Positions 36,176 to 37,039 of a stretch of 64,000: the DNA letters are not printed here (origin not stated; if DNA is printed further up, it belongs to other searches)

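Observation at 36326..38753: MacB/FtsX-type ABC transporter plus DUF3299 protein apparently co-transcribed with znuA: a second, mechanistically different zinc-linked ABC system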

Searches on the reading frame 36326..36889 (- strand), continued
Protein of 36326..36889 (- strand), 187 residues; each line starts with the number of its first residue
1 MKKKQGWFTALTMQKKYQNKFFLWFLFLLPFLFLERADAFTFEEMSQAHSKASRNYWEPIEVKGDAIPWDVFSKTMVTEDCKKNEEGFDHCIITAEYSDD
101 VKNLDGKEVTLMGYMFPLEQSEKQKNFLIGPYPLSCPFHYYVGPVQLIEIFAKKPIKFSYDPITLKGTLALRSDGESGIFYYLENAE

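Call 32: search_protein_families(library=pfam, proteins=[L007:4735-5961:+, L043:5673-6035:+, L044:4909-5553:+, L050:3493-4062:+, L050:3020-3496:+, L058:5759-6064:+, L071:4118-4558:+, L002:3627-5504:-, L004:4407-5903:+, L059:6562-7842:+], max_evalue=0.01)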
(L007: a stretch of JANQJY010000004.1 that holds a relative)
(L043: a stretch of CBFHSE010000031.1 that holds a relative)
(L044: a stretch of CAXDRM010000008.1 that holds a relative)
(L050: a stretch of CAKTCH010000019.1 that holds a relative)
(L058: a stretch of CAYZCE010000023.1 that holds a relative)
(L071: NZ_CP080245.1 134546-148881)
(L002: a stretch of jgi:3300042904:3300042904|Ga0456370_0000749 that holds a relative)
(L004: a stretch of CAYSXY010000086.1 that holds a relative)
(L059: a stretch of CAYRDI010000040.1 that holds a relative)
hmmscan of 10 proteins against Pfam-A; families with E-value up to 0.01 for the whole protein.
L007:4735-5961:+ (408 aa): 8 families
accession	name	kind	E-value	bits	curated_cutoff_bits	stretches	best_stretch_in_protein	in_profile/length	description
PF02492.25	cobW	-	6.1e-56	189.3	20.7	1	10-214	1-178/180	CobW/HypB/UreG, nucleotide-binding domain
PF07683.19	CobW_C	-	1.5e-26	92.5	22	1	261-376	1-94/94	Cobalamin synthesis protein cobW C-terminal domain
PF03193.22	RsgA_GTPase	-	7.1e-05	23.1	30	0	11-34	108-131/174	RsgA GTPase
PF13191.12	AAA_16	-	0.00069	20.6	32.6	1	6-186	21-166/167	AAA ATPase domain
PF00009.33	GTP_EFTU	-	0.00099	19.2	26.5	0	132-206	91-147/188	Elongation factor Tu GTP binding domain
PF03308.22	MeaB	-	0.0011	18.4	23.1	0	11-47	35-73/273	Methylmalonyl Co-A mutase-associated GTPase MeaB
PF25204.1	DAAF9_2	-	0.0028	17.7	27.5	0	169-225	123-186/210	DAAF9 domain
PF13401.12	AAA_22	-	0.0081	16.9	27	0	11-55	7-55/130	AAA domain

L043:5673-6035:+ (120 aa): 1 family
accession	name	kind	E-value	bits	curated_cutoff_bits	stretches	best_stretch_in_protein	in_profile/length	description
PF01502.23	PRA-CH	-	4.8e-35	119.7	27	1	31-104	1-74/74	Phosphoribosyl-AMP cyclohydrolase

L044:4909-5553:+ (214 aa): 3 families
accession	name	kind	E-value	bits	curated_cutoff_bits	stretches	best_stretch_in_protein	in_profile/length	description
PF04445.19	SAM_MT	-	3.6e-42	144.8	26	1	33-210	43-229/230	Putative SAM-dependent methyltransferase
PF00398.26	RrnaAD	-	3.7e-05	23.4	24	1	56-156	29-121/263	Ribosomal RNA adenine dimethylase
PF03848.20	TehB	-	0.0051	16.7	20.4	1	57-101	30-74/193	Tellurite resistance protein TehB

L050:3493-4062:+ (189 aa): 0 families

L050:3020-3496:+ (158 aa): 4 families
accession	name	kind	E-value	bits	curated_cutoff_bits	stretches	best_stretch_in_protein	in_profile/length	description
PF13463.12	HTH_27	-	1.7e-12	47.8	22.2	1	37-101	2-68/68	Winged helix DNA-binding domain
PF12802.13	MarR_2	-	6.8e-10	39.4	27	1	35-92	2-61/61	MarR family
PF22381.2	Staph_reg_Sar_Rot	-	6.3e-06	26.6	27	1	57-106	34-83/85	Transcriptional regulator SarA/Rot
PF01047.28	MarR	-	7.5e-05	23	24.6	1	37-93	2-59/59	MarR family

L058:5759-6064:+ (101 aa): 2 families
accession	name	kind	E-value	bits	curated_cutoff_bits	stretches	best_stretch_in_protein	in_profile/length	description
PF11162.13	DUF2946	-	0.0018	19.5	23.7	0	29-98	47-117/117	Protein of unknown function (DUF2946)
PF19650.4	DUF6153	-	0.0046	18.2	27.7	1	24-101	23-109/116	Family of unknown function (DUF6153)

L071:4118-4558:+ (146 aa): 0 families

L002:3627-5504:- (625 aa): 0 families

L004:4407-5903:+ (498 aa): 1 family
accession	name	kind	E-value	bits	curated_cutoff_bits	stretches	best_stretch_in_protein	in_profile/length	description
PF02696.19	SelO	-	1.4e-118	397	22.8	1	19-467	5-464/466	Protein adenylyltransferase SelO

L059:6562-7842:+ (426 aa): 6 families
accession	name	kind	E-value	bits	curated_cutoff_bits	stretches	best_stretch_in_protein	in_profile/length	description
PF08240.17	ADH_N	-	2.1e-25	89.4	23.5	1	103-223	2-104/104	Alcohol dehydrogenase GroES-like domain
PF00107.32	ADH_zinc_N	-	7.5e-23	81.3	31.8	1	262-382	1-127/129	Zinc-binding dehydrogenase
PF01262.27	AlaDh_PNT_C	-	5.4e-08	33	23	1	253-330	29-108/214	Alanine dehydrogenase/PNT, C-terminal domain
PF02826.25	2-Hacid_dh_C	-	5e-05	23.2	25.1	1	252-297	36-81/178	D-isomer specific 2-hydroxyacid dehydrogenase, NAD binding domain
PF22660.2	RS_preATP-grasp-like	-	0.00018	22.2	27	1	253-318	2-66/98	Ribonucleotide synthetase preATP-grasp domain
PF03446.21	NAD_binding_2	-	0.0021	18.5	21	1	258-332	2-73/161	NAD binding domain of 6-phosphogluconate dehydrogenase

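Call 34: search_solved_structures(query=A1, max_evalue=1, show_alignments=1)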
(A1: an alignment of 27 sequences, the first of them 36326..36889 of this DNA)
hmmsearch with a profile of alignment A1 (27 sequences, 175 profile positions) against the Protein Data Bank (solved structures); distinct sequences matched with E-value up to 1: 1.
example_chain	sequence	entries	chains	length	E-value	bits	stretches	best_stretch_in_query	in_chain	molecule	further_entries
4hsp_A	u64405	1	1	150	2.3e-07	33.6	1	86-160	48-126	hypothetical protein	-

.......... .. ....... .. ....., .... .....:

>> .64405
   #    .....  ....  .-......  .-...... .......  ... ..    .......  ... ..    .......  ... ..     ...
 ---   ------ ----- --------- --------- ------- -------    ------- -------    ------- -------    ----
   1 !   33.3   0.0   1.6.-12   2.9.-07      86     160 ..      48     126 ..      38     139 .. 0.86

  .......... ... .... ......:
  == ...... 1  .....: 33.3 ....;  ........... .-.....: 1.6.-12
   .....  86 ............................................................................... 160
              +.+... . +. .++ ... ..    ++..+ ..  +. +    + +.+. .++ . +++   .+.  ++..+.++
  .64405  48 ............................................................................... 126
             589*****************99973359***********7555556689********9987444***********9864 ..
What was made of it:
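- On Zrg / PA4063-66-type Zur-regulated MacB-like system: Profile against 4hsp gives E 2.3e-7 (call 34).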

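Call 44: predict_structure(alignment_id=A1)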
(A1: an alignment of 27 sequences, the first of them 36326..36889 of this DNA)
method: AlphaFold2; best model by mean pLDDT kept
length: 187 residues; sequences in the alignment: 27
mean_pLDDT: 86.2   pTM: 0.70
mean pLDDT of the five models: 86.2, 84.9, 84.2, 83.3, 82.2
residues with pLDDT >= 90: 109; 70-90: 48; 50-70: 27; < 50: 3
segments of 3 or more residues with pLDDT < 50: 1-3
pLDDT, mean of each block of 10 residues (from residue 1): 53 68 87 71 75 79 96 94 94 94 98 95 96 73 88 97 98 87 98
secondary structure, 60 per line:
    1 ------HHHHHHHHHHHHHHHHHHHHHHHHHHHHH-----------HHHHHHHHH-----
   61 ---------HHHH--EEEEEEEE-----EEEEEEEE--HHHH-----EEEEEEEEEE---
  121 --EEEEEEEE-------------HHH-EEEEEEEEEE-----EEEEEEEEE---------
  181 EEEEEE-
elements in order: H7-35 H47-55 H70-73 E76-83 E89-96 H99-102 E108-117 E123-130 E148-157 E163-171 E181-186
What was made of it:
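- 36326..36889 (-): DUF3299 (ZrgE/PA4066-like) periplasmic OB-fold protein with a signal peptide and an invariant Cys136 in the motif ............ AF2 pLDDT 86 (call 44).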

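Call 48: fold_search(model_id=the predicted structure, library=pdb)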
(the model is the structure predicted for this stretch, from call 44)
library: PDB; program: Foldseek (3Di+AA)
matches with E <= 10: 113; with E <= 0.001: 1
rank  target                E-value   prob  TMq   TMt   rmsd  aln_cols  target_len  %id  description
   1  4hsp                  2.7e-04  1.00  0.36  0.45   3.4       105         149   25  Crystal structure of a DUF3299 family protein (PA4066) from Pseudomonas aeruginosa PAO1 at 2.45 A resolution (released 2012-12-26)
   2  1n9w_A                1.3e-02  0.98  0.27  0.16   5.3        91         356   15  Crystal structure of the non-discriminating and archaeal-type aspartyl-tRNA synthetase from Thermus thermophilus (released 2003-04-08)
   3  3kfu_C                3.8e-02  0.89  0.25  0.14   6.0        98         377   14  Crystal structure of the transamidosome (released 2010-08-25)
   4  2pqa_D                4.1e-02  0.97  0.27  0.41   5.1        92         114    9  Crystal Structure of Full-length Human RPA 14/32 Heterodimer (released 2007-11-13)
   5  3kfu_A                4.6e-02  0.84  0.25  0.14   6.3        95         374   15  Crystal structure of the transamidosome (released 2010-08-25)
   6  2pi2_E                5.1e-02  0.98  0.27  0.40   4.8        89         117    9  Full-length Replication protein A subunits RPA14 and RPA32 (released 2007-10-16)
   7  3kdf_A                6.9e-02  0.97  0.27  0.41   4.7        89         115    9  X-ray Crystal Structure of the Human Replication Protein A Complex from Wheat Germ Cell Free Expression (released 2009-12-01)
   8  1quq_B                8.7e-02  0.92  0.25  0.39   5.1        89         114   10  COMPLEX OF REPLICATION PROTEIN A SUBUNITS RPA14 AND RPA32 (released 1999-08-13)
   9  2pi2_G                1.0e-01  0.96  0.26  0.39   4.5        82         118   10  Full-length Replication protein A subunits RPA14 and RPA32 (released 2007-10-16)
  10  3f1z_I                1.2e-01  0.82  0.27  0.41   6.2       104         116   12  Crystal structure of putative nucleic acid-binding lipoprotein (YP_001337197.1) from Klebsiella pneumoniae subsp. pneu (released 2008-11-18)
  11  2pi2_F                1.2e-01  0.95  0.26  0.39   4.5        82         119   10  Full-length Replication protein A subunits RPA14 and RPA32 (released 2007-10-16)
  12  3f1z_G                1.3e-01  0.87  0.28  0.42   6.0       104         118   12  Crystal structure of putative nucleic acid-binding lipoprotein (YP_001337197.1) from Klebsiella pneumoniae subsp. pneu (released 2008-11-18)
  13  1b8a_A                1.3e-01  0.85  0.28  0.13   4.9       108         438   13  ASPARTYL-TRNA SYNTHETASE (released 1999-02-02)
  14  3kdf_C                1.5e-01  0.93  0.26  0.39   4.6        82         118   10  X-ray Crystal Structure of the Human Replication Protein A Complex from Wheat Germ Cell Free Expression (released 2009-12-01)
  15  3f1z_D                1.8e-01  0.66  0.26  0.39   6.2       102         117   13  Crystal structure of putative nucleic acid-binding lipoprotein (YP_001337197.1) from Klebsiella pneumoniae subsp. pneu (released 2008-11-18)
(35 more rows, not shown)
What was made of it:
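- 36326..36889 (-): Top PDB fold hit is 4hsp (call 48).
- On Zrg / PA4063-66-type Zur-regulated MacB-like system: 4hsp is the top Foldseek hit (call 48).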

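Call 54: search_protein_families(library=pfam, proteins=[L005:4345-4959:+, L005:4956-5318:+, L010:4582-4941:+, L002:2839-3600:-, L010:2649-3848:+, L066:6434-7681:-, L068:4596-5831:-, L005:7788-8276:+], max_evalue=0.01)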
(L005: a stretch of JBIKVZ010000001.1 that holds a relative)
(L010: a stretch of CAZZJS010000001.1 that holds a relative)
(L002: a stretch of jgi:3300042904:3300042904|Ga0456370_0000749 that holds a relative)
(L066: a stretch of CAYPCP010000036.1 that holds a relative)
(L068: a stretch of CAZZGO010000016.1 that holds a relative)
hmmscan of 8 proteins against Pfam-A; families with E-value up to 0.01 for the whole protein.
L005:4345-4959:+ (204 aa): 2 families
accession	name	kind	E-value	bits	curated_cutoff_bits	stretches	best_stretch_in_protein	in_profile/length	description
PF01227.27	GTP_cyclohydroI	-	2.4e-75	252.4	27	1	24-200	3-178/179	GTP cyclohydrolase I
PF14489.11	QueF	-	1e-05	26.1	27.3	1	102-157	4-59/81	QueF-like protein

L005:4956-5318:+ (120 aa): 0 families

L010:4582-4941:+ (119 aa): 0 families

L002:2839-3600:- (253 aa): 0 families

L010:2649-3848:+ (399 aa): 5 families
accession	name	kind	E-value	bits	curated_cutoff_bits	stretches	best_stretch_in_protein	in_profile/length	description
PF02492.25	cobW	-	4.1e-58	196.3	20.7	1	3-208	1-179/180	CobW/HypB/UreG, nucleotide-binding domain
PF07683.19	CobW_C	-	5.3e-25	87.6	22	1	254-369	1-94/94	Cobalamin synthesis protein cobW C-terminal domain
PF03193.22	RsgA_GTPase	-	0.00014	22.2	30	0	4-27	108-131/174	RsgA GTPase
PF03308.22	MeaB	-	0.0024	17.4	23.1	0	7-39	38-72/273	Methylmalonyl Co-A mutase-associated GTPase MeaB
PF13401.12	AAA_22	-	0.0045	17.7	27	0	4-34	7-40/130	AAA domain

L066:6434-7681:- (415 aa): 7 families
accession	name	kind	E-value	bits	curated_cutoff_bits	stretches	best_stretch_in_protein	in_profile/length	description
PF02492.25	cobW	-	8.3e-55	185.6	20.7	1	20-222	1-179/180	CobW/HypB/UreG, nucleotide-binding domain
PF07683.19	CobW_C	-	3.3e-24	85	22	1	270-387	1-94/94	Cobalamin synthesis protein cobW C-terminal domain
PF03193.22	RsgA_GTPase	-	5.8e-06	26.7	30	0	21-51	108-137/174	RsgA GTPase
PF03308.22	MeaB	-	0.00012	21.7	23.1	0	22-116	36-135/273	Methylmalonyl Co-A mutase-associated GTPase MeaB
PF00009.33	GTP_EFTU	-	0.00025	21.1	26.5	0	141-221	91-151/188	Elongation factor Tu GTP binding domain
PF13401.12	AAA_22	-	0.0045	17.7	27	0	21-48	7-38/130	AAA domain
PF03205.20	MobB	-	0.0071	16.7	26.6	0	24-62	4-44/133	Molybdopterin guanine dinucleotide synthesis protein B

L068:4596-5831:- (411 aa): 7 families
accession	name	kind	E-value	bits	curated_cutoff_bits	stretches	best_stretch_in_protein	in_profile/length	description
PF02492.25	cobW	-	2.4e-54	184.1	20.7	1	13-218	1-179/180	CobW/HypB/UreG, nucleotide-binding domain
PF07683.19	CobW_C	-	1.2e-21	76.8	22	1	266-383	1-94/94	Cobalamin synthesis protein cobW C-terminal domain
PF03193.22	RsgA_GTPase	-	0.00049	20.4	30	0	172-223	44-94/174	RsgA GTPase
PF03205.20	MobB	-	0.002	18.4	26.6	1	17-108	4-98/133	Molybdopterin guanine dinucleotide synthesis protein B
PF13401.12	AAA_22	-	0.0022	18.8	27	0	14-44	7-40/130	AAA domain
PF00009.33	GTP_EFTU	-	0.0042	17.1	26.5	0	136-222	92-151/188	Elongation factor Tu GTP binding domain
PF03308.22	MeaB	-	0.0049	16.4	23.1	0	15-111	36-136/273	Methylmalonyl Co-A mutase-associated GTPase MeaB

L005:7788-8276:+ (162 aa): 1 family
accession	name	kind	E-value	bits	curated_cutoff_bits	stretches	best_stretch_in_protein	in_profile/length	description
PF11736.14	DUF3299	-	0.0006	20.4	22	1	42-147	14-123/139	Protein of unknown function (DUF3299)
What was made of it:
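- On Zrg / PA4063-66-type Zur-regulated MacB-like system: Pfam scans of upstream ORFs find none (calls 32, 54).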
